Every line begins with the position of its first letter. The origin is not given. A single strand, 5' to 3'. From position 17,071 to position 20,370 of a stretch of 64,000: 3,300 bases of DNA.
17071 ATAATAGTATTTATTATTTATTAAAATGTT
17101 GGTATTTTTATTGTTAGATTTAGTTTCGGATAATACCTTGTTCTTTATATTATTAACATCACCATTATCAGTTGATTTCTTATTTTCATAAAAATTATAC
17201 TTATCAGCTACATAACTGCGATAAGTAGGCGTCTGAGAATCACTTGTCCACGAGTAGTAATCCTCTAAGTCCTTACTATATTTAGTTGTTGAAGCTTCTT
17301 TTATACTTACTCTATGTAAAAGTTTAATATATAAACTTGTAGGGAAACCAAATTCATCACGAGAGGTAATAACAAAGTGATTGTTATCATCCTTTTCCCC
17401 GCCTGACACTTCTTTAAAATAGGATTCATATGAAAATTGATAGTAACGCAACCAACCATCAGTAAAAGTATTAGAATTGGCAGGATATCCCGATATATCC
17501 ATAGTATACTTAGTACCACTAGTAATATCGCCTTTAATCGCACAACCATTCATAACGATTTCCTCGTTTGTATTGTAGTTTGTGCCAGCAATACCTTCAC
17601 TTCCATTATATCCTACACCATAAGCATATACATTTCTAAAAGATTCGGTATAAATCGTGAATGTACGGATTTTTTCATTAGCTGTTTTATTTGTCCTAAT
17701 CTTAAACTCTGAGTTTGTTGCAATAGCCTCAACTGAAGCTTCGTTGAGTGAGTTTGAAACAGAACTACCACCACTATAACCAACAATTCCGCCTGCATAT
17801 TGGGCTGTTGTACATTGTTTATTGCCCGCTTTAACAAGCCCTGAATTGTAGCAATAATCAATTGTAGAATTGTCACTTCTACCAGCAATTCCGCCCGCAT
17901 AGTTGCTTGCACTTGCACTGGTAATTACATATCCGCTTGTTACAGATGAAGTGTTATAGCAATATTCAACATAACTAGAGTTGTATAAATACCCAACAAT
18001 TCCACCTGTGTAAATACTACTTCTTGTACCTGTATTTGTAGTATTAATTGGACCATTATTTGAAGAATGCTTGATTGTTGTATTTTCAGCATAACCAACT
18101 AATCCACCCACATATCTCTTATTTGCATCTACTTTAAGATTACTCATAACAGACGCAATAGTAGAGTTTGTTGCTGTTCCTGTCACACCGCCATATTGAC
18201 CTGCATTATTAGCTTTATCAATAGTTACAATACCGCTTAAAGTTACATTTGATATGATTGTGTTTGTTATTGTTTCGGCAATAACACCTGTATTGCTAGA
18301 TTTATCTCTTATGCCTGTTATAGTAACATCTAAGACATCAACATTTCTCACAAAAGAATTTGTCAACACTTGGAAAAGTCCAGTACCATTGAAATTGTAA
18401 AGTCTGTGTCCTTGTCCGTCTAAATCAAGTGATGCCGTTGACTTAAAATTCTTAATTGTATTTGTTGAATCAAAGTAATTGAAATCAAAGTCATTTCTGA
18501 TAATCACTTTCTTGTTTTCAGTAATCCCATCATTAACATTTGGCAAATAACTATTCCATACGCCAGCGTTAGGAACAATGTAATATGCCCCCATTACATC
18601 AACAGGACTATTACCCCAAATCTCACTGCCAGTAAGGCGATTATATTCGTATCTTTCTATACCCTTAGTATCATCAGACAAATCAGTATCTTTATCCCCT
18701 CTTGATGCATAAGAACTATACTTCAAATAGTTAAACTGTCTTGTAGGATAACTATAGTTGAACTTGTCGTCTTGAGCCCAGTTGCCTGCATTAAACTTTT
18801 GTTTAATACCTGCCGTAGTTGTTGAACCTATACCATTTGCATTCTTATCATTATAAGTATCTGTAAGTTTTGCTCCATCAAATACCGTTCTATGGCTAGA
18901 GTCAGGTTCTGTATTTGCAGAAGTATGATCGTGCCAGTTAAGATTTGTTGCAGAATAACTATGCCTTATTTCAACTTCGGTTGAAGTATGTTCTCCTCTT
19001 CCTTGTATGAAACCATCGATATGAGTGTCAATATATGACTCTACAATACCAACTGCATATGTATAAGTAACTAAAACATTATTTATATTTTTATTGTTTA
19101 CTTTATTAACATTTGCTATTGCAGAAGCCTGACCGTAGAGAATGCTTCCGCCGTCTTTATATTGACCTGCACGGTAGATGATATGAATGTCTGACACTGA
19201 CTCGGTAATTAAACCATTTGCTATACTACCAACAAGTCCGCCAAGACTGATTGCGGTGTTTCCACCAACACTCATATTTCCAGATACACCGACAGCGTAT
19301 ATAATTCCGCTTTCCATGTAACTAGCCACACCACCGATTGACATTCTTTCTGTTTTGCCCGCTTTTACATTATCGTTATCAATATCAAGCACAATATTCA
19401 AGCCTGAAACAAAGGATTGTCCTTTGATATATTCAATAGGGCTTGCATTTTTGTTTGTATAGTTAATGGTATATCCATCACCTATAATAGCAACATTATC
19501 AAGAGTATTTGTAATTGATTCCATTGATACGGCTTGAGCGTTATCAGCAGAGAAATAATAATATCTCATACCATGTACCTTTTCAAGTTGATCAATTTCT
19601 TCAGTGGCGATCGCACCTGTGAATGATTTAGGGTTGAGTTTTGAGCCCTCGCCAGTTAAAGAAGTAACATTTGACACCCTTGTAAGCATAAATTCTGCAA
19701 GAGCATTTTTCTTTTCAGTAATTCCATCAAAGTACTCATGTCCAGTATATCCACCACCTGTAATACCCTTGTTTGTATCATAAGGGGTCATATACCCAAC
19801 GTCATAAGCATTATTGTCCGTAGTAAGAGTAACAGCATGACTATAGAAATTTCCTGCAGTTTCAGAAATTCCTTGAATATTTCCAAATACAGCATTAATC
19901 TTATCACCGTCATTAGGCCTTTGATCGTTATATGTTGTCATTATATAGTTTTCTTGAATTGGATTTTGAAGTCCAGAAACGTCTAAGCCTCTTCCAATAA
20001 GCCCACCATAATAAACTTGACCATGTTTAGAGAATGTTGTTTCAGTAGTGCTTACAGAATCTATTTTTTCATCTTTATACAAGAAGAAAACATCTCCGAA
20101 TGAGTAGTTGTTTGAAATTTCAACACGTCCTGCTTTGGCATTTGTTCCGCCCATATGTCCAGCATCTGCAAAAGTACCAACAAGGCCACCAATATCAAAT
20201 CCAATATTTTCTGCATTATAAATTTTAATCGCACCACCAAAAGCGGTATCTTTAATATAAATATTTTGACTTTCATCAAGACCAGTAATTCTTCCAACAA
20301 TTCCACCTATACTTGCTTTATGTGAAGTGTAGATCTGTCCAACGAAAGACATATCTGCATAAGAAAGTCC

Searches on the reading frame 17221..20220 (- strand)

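Call 40: search_protein_families(library=pfam, proteins=[window:17221-20220:-], max_evalue=1)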
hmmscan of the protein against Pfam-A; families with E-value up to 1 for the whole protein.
window:17221-20220:- (1000 aa): 1 family
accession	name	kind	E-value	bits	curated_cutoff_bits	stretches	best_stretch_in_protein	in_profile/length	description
PF07581.17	Glug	-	2.2e-07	31.3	20.5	4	703-723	4-25/28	The GLUG motif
